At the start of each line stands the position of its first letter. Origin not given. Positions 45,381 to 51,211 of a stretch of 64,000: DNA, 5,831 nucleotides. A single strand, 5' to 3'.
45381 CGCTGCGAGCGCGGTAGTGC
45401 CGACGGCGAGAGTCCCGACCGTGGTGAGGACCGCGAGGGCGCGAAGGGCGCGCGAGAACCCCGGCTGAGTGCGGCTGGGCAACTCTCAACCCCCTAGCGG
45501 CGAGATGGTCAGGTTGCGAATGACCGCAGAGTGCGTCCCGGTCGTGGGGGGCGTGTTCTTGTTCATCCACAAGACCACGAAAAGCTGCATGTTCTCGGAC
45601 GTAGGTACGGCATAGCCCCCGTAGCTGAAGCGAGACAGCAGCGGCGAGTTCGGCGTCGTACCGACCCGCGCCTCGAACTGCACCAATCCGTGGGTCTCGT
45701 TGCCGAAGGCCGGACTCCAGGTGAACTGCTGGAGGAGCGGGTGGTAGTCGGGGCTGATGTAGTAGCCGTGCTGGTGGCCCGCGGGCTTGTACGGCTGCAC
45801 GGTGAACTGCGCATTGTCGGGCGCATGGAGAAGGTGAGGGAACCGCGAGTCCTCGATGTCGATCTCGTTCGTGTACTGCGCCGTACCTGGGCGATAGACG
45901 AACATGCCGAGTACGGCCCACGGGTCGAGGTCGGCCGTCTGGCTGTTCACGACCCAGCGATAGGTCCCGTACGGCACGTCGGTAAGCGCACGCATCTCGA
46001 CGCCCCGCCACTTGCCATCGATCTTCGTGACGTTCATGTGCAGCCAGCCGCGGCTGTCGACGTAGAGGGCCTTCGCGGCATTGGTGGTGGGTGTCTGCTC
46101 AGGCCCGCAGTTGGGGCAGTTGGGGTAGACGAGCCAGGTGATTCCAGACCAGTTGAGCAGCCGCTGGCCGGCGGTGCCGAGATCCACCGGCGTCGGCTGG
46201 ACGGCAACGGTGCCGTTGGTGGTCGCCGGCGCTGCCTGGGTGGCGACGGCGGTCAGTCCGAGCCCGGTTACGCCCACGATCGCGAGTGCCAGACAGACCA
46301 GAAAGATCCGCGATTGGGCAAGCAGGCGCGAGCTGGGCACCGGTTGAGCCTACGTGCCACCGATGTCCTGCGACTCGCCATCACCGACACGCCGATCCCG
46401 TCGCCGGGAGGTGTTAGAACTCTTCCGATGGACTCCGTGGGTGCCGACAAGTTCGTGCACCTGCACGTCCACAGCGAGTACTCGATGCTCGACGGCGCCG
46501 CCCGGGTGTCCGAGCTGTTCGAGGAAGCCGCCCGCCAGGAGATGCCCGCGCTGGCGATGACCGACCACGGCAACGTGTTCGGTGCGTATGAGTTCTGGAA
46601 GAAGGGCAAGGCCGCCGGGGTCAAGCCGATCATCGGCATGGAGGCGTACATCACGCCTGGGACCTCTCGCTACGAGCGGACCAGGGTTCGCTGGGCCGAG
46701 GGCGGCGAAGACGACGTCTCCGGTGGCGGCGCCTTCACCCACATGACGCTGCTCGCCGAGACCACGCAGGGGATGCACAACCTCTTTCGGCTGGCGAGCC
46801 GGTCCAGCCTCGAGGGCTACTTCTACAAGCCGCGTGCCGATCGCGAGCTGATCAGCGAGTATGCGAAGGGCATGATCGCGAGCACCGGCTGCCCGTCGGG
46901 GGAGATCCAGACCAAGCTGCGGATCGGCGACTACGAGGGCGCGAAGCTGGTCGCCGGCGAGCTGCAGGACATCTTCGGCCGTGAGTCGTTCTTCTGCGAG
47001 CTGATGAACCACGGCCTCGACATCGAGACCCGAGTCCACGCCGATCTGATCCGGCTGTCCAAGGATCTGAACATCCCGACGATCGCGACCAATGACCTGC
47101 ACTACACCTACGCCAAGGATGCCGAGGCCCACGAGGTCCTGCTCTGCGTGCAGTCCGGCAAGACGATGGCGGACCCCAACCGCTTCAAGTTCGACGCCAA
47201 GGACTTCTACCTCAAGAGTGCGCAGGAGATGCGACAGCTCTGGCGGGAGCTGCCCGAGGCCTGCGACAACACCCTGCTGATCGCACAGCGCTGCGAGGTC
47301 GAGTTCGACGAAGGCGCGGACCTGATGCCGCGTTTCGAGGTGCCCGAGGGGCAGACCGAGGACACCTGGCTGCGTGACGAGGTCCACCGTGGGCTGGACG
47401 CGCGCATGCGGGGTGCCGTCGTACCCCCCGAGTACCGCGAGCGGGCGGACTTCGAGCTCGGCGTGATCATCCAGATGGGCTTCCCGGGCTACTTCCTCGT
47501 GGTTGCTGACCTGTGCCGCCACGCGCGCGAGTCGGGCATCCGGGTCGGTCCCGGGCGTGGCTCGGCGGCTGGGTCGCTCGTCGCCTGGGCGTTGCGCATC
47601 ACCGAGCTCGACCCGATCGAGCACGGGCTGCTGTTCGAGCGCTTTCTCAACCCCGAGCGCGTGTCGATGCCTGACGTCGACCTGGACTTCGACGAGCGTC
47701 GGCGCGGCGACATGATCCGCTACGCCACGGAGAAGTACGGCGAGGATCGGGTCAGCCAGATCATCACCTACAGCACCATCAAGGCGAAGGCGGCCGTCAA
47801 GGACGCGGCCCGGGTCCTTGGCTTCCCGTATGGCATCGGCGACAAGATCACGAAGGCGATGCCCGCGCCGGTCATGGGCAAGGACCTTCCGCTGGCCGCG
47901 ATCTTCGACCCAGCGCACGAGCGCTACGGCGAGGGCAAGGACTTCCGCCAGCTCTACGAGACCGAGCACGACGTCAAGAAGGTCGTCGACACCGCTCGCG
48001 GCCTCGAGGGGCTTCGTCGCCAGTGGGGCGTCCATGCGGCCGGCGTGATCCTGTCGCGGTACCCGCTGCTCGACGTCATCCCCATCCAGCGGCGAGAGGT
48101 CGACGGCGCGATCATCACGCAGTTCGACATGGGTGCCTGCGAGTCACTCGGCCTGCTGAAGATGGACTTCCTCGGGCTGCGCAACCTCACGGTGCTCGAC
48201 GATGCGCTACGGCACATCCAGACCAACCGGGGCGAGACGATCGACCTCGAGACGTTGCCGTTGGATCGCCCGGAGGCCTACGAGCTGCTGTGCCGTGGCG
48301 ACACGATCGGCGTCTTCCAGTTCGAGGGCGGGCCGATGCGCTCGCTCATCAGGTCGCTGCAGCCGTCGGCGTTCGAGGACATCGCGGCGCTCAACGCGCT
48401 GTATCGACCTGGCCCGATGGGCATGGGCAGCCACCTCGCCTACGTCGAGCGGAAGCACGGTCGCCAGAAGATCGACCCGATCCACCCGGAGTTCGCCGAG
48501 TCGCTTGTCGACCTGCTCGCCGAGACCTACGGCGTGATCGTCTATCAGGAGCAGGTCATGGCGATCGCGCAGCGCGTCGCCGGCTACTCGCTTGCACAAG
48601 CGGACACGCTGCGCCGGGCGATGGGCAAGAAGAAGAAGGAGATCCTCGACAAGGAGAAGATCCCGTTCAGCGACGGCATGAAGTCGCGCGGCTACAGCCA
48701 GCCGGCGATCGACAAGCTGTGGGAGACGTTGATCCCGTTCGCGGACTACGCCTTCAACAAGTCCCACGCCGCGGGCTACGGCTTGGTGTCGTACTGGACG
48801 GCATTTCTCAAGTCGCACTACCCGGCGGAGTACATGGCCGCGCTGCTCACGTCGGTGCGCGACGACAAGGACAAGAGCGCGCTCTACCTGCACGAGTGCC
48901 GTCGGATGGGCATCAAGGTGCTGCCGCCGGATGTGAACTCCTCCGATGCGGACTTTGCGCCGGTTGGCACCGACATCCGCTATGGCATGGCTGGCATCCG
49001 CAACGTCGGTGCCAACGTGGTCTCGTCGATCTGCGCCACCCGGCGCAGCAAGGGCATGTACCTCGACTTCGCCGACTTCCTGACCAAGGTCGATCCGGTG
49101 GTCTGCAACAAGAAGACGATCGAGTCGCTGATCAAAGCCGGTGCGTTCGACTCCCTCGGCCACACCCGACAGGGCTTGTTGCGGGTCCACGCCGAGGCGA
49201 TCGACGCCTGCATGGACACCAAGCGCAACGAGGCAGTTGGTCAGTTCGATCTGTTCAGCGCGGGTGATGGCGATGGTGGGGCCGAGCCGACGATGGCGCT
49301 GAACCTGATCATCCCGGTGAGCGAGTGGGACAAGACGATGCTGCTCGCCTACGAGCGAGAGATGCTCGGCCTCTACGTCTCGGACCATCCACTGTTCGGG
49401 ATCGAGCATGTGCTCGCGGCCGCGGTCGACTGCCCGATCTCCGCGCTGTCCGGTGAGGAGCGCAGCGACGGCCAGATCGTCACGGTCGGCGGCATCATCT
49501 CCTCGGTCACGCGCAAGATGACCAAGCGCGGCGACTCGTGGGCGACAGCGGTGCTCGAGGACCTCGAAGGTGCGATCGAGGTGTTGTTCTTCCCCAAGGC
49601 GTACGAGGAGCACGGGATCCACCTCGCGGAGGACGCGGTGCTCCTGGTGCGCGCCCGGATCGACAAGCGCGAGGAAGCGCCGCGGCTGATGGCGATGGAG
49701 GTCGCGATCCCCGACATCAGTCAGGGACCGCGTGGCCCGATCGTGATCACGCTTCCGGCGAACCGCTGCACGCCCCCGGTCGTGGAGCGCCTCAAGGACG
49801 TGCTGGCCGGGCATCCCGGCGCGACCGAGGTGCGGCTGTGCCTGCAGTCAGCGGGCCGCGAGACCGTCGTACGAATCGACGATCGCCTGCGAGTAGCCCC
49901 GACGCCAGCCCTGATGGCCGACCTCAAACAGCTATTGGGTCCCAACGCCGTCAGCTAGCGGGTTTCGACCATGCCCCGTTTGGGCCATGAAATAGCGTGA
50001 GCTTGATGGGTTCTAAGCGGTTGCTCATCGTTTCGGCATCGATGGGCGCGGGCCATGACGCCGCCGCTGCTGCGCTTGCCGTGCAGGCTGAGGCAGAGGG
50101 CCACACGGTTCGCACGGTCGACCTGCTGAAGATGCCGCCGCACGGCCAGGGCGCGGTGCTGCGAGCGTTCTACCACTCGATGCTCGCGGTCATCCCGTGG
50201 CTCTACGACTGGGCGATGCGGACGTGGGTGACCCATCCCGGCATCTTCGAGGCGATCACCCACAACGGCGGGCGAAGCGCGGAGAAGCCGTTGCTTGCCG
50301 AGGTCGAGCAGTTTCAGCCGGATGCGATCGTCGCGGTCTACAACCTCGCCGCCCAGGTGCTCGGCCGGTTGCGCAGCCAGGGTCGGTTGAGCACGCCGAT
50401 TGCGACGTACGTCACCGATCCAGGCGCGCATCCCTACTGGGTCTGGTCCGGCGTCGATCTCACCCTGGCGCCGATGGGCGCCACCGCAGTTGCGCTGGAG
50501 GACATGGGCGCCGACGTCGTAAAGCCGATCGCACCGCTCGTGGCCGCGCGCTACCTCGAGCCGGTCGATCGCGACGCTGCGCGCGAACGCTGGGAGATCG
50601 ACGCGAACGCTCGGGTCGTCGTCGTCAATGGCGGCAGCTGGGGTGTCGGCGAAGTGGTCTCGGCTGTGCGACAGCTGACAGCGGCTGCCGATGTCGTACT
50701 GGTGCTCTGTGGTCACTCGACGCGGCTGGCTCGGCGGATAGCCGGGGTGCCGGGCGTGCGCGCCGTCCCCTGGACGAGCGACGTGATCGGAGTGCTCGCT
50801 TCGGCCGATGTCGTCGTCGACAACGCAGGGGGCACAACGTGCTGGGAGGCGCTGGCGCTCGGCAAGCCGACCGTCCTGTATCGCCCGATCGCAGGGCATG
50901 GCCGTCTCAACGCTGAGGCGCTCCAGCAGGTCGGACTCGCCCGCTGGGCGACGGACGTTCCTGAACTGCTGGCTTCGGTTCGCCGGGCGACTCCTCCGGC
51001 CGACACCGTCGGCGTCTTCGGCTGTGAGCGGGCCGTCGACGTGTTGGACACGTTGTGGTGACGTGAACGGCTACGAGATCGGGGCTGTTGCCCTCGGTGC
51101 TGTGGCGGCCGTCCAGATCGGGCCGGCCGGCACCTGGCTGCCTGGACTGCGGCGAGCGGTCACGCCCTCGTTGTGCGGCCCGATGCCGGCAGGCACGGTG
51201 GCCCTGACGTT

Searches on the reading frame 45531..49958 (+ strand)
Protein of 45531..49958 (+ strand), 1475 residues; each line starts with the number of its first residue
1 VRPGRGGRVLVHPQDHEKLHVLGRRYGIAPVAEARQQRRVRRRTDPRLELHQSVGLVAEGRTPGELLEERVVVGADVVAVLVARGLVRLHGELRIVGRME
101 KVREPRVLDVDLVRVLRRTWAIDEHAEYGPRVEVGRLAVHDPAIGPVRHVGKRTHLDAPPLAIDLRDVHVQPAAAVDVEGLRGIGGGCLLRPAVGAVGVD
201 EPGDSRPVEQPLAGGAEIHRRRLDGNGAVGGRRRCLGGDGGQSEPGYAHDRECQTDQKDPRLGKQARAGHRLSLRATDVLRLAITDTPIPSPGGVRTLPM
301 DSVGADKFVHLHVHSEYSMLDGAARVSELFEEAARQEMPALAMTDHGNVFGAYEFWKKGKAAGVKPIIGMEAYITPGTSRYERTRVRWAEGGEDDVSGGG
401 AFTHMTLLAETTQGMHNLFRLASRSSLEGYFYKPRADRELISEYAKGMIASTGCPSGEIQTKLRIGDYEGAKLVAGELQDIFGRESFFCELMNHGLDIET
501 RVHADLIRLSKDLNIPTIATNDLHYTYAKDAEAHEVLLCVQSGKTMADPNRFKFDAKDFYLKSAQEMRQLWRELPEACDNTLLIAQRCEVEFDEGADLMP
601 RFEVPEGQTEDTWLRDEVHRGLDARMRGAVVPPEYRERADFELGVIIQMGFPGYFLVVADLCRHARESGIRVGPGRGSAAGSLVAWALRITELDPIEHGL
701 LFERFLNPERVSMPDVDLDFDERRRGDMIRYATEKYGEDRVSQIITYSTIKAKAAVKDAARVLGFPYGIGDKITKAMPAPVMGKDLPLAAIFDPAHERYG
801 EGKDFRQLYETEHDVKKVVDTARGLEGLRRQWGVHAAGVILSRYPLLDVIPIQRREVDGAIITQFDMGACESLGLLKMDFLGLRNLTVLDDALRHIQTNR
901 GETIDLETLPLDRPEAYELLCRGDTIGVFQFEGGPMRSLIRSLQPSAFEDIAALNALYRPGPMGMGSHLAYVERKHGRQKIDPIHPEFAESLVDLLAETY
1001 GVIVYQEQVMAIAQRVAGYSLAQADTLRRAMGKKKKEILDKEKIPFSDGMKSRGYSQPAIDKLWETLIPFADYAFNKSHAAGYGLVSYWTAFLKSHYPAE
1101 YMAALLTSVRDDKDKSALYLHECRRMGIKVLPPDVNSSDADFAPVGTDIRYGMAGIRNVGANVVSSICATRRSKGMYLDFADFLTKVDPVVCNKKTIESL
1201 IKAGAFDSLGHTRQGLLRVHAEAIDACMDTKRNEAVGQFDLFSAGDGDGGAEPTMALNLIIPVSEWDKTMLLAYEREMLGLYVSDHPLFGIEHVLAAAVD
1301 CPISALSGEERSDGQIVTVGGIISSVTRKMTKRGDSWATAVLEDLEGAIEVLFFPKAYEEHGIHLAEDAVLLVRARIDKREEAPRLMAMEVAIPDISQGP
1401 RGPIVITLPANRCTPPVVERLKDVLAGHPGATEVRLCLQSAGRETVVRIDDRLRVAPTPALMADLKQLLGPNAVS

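Call 95: search_protein_families(library=pfam, proteins=[window:45531-49958:+], max_evalue=0.001)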
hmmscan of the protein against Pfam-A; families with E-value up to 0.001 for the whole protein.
window:45531-49958:+ (1475 aa): 5 families
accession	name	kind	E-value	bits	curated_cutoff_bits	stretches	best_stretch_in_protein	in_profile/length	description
PF07733.18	DNA_pol3_alpha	-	3.4e-95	319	23.9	1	613-882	2-260/260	Bacterial DNA polymerase III alpha NTPase domain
PF17657.6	DNA_pol3_finger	-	1.6e-60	203.7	22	1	885-1053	1-165/166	Bacterial DNA polymerase III alpha subunit finger domain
PF02811.25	PHP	-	3.8e-48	164.4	26.4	1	310-494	1-164/164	PHP domain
PF14579.12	HHH_6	-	3.9e-27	94.7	25.6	1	1127-1214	1-88/90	Helix-hairpin-helix motif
PF01336.31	tRNA_anti-codon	-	4.8e-08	33.3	27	1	1317-1390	1-71/75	OB-fold nucleic acid binding domain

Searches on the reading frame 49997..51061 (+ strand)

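Call 94: search_protein_families(library=pfam, proteins=[window:49997-51061:+], max_evalue=0.001)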
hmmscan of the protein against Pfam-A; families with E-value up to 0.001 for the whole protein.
window:49997-51061:+ (354 aa): 3 families
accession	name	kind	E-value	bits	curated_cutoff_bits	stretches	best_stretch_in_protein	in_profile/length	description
PF06925.17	MGDG_synth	-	1.2e-09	39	25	1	20-160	1-145/169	Monogalactosyldiacylglycerol (MGDG) synthase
PF04101.22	Glyco_tran_28_C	-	1e-07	32.6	22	1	207-316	1-121/166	Glycosyltransferase family 28 C-terminal domain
PF13692.12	Glyco_trans_1_4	-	0.00011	22.9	27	1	217-296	17-107/142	Glycosyl transferases group 1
